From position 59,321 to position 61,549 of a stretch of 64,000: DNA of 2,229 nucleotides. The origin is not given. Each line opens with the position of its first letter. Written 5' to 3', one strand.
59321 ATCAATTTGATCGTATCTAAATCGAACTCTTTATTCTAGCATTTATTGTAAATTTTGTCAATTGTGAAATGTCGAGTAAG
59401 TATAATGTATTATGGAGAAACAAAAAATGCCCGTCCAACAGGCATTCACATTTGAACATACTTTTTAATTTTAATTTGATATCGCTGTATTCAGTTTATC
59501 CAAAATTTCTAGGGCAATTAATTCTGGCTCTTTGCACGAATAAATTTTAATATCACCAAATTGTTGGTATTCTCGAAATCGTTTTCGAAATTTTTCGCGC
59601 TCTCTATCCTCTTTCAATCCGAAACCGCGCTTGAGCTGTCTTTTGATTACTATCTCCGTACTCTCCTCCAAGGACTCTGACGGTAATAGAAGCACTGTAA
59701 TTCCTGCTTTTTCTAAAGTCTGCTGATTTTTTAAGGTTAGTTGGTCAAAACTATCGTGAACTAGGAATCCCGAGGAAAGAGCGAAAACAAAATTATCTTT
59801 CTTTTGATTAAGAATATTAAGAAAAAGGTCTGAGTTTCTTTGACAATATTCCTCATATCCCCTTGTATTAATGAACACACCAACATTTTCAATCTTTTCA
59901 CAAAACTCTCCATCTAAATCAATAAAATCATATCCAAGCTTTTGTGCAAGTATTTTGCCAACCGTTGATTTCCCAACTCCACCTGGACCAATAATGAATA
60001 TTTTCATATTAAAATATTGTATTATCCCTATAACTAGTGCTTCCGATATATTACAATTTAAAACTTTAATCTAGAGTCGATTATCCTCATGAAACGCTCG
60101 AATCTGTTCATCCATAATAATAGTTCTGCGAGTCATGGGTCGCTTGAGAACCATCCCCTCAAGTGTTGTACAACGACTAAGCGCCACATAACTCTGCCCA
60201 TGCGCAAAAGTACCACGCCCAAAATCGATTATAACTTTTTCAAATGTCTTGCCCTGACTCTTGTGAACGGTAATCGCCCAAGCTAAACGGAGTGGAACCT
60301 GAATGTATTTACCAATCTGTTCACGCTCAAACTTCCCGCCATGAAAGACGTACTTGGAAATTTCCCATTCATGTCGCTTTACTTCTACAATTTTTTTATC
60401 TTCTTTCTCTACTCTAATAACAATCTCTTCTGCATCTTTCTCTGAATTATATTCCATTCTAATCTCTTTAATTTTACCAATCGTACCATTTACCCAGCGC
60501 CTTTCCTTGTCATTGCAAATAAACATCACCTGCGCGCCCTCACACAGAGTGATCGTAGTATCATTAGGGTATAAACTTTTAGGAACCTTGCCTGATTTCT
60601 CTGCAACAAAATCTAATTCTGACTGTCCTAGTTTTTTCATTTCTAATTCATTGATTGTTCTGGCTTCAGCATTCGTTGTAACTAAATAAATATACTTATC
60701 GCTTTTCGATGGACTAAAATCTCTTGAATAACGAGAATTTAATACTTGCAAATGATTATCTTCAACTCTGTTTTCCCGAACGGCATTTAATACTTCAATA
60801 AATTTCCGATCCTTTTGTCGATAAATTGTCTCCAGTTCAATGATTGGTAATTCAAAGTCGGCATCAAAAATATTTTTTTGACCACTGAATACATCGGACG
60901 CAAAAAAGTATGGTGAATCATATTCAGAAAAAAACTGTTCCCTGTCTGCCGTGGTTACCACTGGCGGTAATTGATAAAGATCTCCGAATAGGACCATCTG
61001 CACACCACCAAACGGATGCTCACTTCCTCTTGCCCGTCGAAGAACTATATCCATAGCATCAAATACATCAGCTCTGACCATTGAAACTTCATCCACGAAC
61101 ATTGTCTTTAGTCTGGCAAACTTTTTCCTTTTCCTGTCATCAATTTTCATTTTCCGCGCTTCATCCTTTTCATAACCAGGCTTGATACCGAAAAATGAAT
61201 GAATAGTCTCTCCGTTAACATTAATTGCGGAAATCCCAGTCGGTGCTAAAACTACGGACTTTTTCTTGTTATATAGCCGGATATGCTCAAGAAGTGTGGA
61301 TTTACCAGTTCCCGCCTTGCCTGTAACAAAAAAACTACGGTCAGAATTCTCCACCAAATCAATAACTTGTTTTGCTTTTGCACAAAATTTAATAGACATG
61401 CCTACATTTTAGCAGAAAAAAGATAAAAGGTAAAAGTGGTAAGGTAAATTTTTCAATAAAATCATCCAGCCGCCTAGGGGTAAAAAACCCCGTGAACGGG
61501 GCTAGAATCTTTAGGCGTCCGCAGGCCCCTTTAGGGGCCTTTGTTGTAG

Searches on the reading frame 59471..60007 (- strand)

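Call 12: search_protein_families(library=pfam, proteins=[window:59471-60007:-], max_evalue=0.01)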
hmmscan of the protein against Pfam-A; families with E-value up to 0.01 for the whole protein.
window:59471-60007:- (178 aa): 9 families
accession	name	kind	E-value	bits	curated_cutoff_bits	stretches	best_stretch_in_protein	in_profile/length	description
PF01202.28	SKI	-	4.7e-18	66.2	22.1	1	10-172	2-158/159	Shikimate kinase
PF13238.12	AAA_18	-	1.5e-05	25.9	29.4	1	3-128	1-112/128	AAA domain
PF00004.35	AAA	-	3.7e-05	24.6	21.2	1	4-94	2-73/131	ATPase family associated with various cellular activities (AAA)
PF02224.24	Cytidylate_kin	-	0.00011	22.4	26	1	4-30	2-28/211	Cytidylate kinase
PF13671.12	AAA_33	-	0.0007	20.3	27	1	3-35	2-34/143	AAA domain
PF13521.12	AAA_28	-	0.00075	20.2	27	1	2-39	1-35/164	AAA domain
PF13207.12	AAA_17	-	0.0014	19.3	27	1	7-127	2-122/136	AAA domain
PF13189.12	Cytidylate_kin2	-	0.0019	18.9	28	1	10-31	9-30/176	Cytidylate kinase-like family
PF03215.21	Rad17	-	0.0089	16.4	23.8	0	4-30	49-75/186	Rad17 P-loop domain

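Call 28: search_protein_families(library=padloc, proteins=[window:59471-60007:-], max_evalue=0.01)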
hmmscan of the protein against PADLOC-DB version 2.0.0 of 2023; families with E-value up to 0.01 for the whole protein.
window:59471-60007:- (178 aa): 5 families
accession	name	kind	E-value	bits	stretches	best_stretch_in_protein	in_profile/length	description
PDLC02911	VakA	-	4.2e-05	22.2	1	2-161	4-148/163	-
PDLC02905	pVip-kinase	-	5.4e-05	20.6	1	2-67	4-68/474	Viperin-kinase fusion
PDLC02980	AriA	-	0.0027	15.7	1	4-103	3-99/304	-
PDLC04690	PDC-M51B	-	0.0046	14.7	0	4-30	6-32/191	-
PDLC03874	LmuC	-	0.0083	13.9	0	17-70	88-141/162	-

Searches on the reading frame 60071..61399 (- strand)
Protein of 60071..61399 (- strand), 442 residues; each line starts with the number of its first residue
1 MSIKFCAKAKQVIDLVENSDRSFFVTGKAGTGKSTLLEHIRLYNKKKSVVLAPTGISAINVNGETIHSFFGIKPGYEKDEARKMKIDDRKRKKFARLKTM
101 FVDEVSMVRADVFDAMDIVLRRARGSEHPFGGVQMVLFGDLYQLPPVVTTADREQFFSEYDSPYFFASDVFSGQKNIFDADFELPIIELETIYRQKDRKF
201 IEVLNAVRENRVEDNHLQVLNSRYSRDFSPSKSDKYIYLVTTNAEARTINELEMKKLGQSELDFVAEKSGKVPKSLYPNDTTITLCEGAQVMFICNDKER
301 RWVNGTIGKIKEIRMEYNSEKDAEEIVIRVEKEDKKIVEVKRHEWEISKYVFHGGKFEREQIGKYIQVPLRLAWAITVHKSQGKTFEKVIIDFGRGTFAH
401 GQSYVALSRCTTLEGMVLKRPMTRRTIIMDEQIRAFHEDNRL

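Call 12: search_protein_families(library=pfam, proteins=[window:60071-61399:-], max_evalue=0.01)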
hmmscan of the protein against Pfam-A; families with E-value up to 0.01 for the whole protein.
window:60071-61399:- (442 aa): 16 families
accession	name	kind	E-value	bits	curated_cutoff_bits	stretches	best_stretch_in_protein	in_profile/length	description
PF05970.20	PIF1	-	8.1e-33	114.3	25.9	1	12-215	13-220/223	PIF1-like helicase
PF13604.12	AAA_30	-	3.6e-12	46.9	27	1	12-148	10-132/191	AAA domain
PF13245.12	AAA_19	-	4.6e-11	43.5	25.1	1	20-147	11-132/134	AAA domain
PF02689.20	Herpes_Helicase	-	1e-07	30.8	27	1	375-420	732-778/808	Helicase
PF01443.25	Viral_helicase1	-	4.7e-06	27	21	0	371-411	178-221/228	Viral superfamily 1 RNA helicase core domain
PF13538.12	UvrD_C_2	-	2.6e-05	24.4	27.4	1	372-409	1-44/52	UvrD-like helicase C-terminal domain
PF13175.12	AAA_15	-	6.4e-05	23.2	32.1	0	22-259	25-190/374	AAA ATPase domain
PF13479.12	AAA_24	-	0.00035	20.9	27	1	21-117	3-85/195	AAA domain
PF18335.7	SH3_13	-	0.00053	20.1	41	1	285-326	26-61/65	ATP-dependent RecD-like DNA helicase SH3 domain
PF13191.12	AAA_16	-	0.0011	19.9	32.6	1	19-49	23-54/167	AAA ATPase domain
PF13476.12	AAA_23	-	0.0013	19.8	27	0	10-42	12-41/201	AAA domain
PF00158.32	Sigma54_activat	-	0.0032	17.6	20.2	1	7-109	9-106/168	Sigma-54 interaction domain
PF13401.12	AAA_22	-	0.0041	17.9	27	1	19-139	4-122/130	AAA domain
PF07728.20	AAA_5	-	0.0046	17.4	22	0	23-121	2-91/139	AAA domain (dynein-related subfamily)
PF12775.13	AAA_7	-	0.0064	16.5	25.8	0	10-43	23-55/181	P-loop containing dynein motor region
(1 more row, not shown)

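Call 23: find_related_loci(query=window:60071-61399:-, collection=genome_contigs, flank=10000)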
Query window:60071-61399:- (442 aa) in genome_contigs; peptide patterns used: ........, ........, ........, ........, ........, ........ (x = any residue, [..] = any of these).
71 stretches matched a pattern; 1 encode a relative of the query (tblastn E <= 1e-3); 1 distinct loci.
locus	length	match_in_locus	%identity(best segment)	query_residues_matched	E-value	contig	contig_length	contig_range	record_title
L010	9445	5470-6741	42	8-436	4e-94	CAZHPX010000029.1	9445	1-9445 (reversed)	MAG TPA_asm: uncultured Desulfobulbaceae bacterium isolate SRP345593_co1_170 genome assembly, contig: NODE_2756_length_9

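Call 24: find_related_loci(query=window:60071-61399:-, collection=viral_contigs, flank=10000)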
Query window:60071-61399:- (442 aa) in viral_contigs; peptide patterns used: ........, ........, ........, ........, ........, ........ (x = any residue, [..] = any of these).
10 stretches matched a pattern, but none encodes a relative of the query by tblastn (E <= 1e-3).

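Call 28: search_protein_families(library=padloc, proteins=[window:60071-61399:-], max_evalue=0.01)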
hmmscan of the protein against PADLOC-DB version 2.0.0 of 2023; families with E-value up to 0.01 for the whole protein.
window:60071-61399:- (442 aa): 14 families
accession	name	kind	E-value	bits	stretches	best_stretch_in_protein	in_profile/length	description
PDLC05065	PDC-S68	-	1.8e-21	73.7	2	23-147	623-745/1221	-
PDLC01734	typeIV_RecD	-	2.1e-17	60.7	1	19-412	353-710/763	RecD_0_IVD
PDLC01148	RecD_like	-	2.3e-17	60.6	2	4-148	313-446/719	RecD/Tra ATPase fused to N-terminal HHH domain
PDLC05064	PDC-S68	-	6.1e-17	58.7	2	20-220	700-897/1273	-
PDLC05066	PDC-S68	-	1.3e-15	54.6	2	24-147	597-721/1202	-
PDLC05035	PDC-S53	-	1.1e-14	51.5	2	7-144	498-615/900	-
PDLC04476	PDC-M16A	-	7.6e-11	39.1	1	15-147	19-180/691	-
PDLC04475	PDC-M16A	-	9e-10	35.7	1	11-68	22-88/721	-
PDLC04474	PDC-M16A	-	4.7e-08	29.9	2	16-147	231-378/917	-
PDLC04472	PDC-M16A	-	7.4e-06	22.5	0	16-68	236-291/930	-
PDLC02372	Nhi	-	0.00091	16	1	16-110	195-277/470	-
PDLC02350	AbiO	-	0.0011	15.9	1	13-111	191-272/468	AbiO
PDLC04471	PDC-M16A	-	0.0016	15.3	0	368-405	416-453/687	-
PDLC02208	Ppl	-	0.0071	12.5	1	3-48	267-312/894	-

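Call 53: find_homologous_proteins(query=window:60071-61399:-, max_evalue=1e-30)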
Query window:60071-61399:- (442 aa): 8000 proteins with E <= 1e-30 among 8000 candidates; the best 120 are listed.
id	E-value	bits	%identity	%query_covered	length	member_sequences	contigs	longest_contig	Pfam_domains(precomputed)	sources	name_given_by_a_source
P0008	1.0e-290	982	99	100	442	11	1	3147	PF05970.21,PF01443.25,PF13604.13,PF13245.13,PF02689.21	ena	-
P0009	2.6e-245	832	84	99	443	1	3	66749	PF13538.13,PF05970.21,PF01443.25,PF13604.13,PF13245.13,PF02689.21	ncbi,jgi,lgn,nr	ncbi:AAA family ATPase [Candidatus Kuenenbacteria bacterium]|nr:AAA family ATPase [Candidatus Kuenen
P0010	8.6e-224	761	76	100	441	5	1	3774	PF13538.13,PF05970.21,PF01443.25,PF13604.13,PF13245.13,PF02689.21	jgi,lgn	-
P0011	7.2e-212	722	72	99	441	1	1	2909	PF13538.13,PF05970.21,PF01443.25,PF13604.13,PF13245.13,PF02689.21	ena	-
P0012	5.3e-185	633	63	99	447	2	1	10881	PF13538.13,PF13479.13,PF05970.21,PF01443.25,PF13604.13,PF13245.13,PF02689.21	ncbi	-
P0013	6.8e-185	633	63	98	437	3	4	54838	PF13538.13,PF05970.21,PF01443.25,PF13604.13,PF13245.13,PF13401.13,PF02689.21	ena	-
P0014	1.8e-184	632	64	98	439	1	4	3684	PF05970.21,PF13604.13,PF13245.13,PF13401.13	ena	-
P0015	8.7e-184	629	64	98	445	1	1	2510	PF13538.13,PF13479.13,PF05970.21,PF01443.25,PF13604.13,PF13245.13,PF02689.21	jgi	-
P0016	2.8e-182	624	62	98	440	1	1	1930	PF13538.13,PF05970.21,PF13604.13,PF13245.13,PF02689.21,PF13191.13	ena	-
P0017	4.6e-182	624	63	99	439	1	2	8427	PF05970.21,PF01443.25,PF13604.13,PF13245.13,PF02689.21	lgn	-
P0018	4.8e-182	624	63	99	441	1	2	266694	PF13479.13,PF05970.21,PF13604.13,PF13245.13,PF02689.21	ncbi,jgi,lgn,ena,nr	ncbi:MAG TPA: DEAD/DEAH box helicase [Candidatus Bipolaricaulota bacterium]|nr:DEAD/DEAH box helicas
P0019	2.5e-181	621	62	99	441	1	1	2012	PF13479.13,PF05970.21,PF01443.25,PF13604.13,PF13245.13,PF02689.21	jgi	-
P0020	6.8e-181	620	64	98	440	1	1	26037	PF13479.13,PF05970.21,PF01443.25,PF13604.13,PF13245.13,PF02689.21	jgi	jgi:ATP-dependent DNA helicase PIF1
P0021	1.8e-180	618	62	99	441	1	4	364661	PF13479.13,PF05970.21,PF01443.25,PF13604.13,PF13245.13,PF02689.21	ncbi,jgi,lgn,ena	-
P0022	1.8e-180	618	64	99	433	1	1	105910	PF13538.13,PF13479.13,PF05970.21,PF01443.25,PF13604.13,PF13245.13,PF13401.13,PF02689.21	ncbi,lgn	-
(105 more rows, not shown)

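Call 54: find_encoding_contigs(protein=P0009, flank=10000, max_places=4)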
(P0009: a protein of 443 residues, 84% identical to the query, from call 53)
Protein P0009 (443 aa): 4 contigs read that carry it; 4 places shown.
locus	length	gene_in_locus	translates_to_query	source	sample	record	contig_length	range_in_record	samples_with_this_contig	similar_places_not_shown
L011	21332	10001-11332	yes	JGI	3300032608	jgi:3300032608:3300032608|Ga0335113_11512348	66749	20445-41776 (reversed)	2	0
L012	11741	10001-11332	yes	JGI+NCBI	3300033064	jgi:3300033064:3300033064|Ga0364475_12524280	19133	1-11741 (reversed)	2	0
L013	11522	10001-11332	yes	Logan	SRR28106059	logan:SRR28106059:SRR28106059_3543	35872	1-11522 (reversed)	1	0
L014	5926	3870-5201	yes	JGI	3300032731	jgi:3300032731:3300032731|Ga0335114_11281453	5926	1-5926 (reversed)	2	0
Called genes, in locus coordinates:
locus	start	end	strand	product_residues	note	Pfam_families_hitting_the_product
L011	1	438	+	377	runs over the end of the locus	PF04055:Radical_SAM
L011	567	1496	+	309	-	-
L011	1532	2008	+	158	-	PF00293:NUDIX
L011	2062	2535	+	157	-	-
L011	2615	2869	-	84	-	-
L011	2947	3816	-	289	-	PF04294:VanW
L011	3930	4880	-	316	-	-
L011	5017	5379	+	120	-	-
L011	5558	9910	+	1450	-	-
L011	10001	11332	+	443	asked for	PF02689:Herpes_Helicase (faint), PF05970:PIF1, PF13245:AAA_19, PF13604:AAA_30, PF01443:Viral_helicase1 (faint), PF13538:UvrD_C_2 (faint)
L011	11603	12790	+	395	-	-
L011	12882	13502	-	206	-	-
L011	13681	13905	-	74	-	-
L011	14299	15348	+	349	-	-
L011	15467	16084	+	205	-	-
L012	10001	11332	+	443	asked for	PF02689:Herpes_Helicase (faint), PF05970:PIF1, PF13245:AAA_19, PF13604:AAA_30, PF01443:Viral_helicase1 (faint), PF13538:UvrD_C_2 (faint)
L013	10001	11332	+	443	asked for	PF02689:Herpes_Helicase (faint), PF05970:PIF1, PF13245:AAA_19, PF13604:AAA_30, PF01443:Viral_helicase1 (faint), PF13538:UvrD_C_2 (faint)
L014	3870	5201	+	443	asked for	PF02689:Herpes_Helicase (faint), PF05970:PIF1, PF13245:AAA_19, PF13604:AAA_30, PF01443:Viral_helicase1 (faint), PF13538:UvrD_C_2 (faint)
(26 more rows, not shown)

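Call 55: find_encoding_contigs(protein=P0010, flank=10000, max_places=4)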
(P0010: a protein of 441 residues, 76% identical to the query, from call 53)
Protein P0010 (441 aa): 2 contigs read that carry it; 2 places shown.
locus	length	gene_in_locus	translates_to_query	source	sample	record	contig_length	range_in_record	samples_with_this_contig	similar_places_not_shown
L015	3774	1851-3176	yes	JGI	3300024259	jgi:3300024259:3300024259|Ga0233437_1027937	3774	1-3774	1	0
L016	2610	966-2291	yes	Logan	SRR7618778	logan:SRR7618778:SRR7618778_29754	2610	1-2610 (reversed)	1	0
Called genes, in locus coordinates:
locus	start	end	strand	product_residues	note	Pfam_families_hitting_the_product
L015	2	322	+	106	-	?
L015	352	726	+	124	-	PF00856:SET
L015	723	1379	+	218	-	PF01177:Asp_Glu_race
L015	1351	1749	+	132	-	-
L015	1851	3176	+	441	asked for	PF02689:Herpes_Helicase (faint), PF05970:PIF1, PF13245:AAA_19, PF13604:AAA_30, PF01443:Viral_helicase1 (faint), PF13538:UvrD_C_2 (faint)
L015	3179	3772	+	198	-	?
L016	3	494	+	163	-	?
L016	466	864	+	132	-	-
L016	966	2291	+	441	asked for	PF02689:Herpes_Helicase (faint), PF05970:PIF1, PF13245:AAA_19, PF13604:AAA_30, PF01443:Viral_helicase1 (faint), PF13538:UvrD_C_2 (faint)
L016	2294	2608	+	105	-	?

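Call 56: find_encoding_contigs(protein=P0011, flank=10000, max_places=4)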
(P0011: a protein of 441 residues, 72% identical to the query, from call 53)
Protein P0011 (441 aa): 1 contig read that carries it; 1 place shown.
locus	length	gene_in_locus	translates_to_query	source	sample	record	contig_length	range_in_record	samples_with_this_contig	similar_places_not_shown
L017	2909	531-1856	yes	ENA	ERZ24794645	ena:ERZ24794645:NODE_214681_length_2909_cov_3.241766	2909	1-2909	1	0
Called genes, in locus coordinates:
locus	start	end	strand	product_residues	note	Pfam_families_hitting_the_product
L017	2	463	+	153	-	?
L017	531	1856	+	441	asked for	PF05970:PIF1, PF13245:AAA_19, PF13604:AAA_30, PF01443:Viral_helicase1 (faint), PF02689:Herpes_Helicase (weak), PF13538:UvrD_C_2 (faint)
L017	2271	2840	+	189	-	PF02525:Flavodoxin_2, PF03358:FMN_red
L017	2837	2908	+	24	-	?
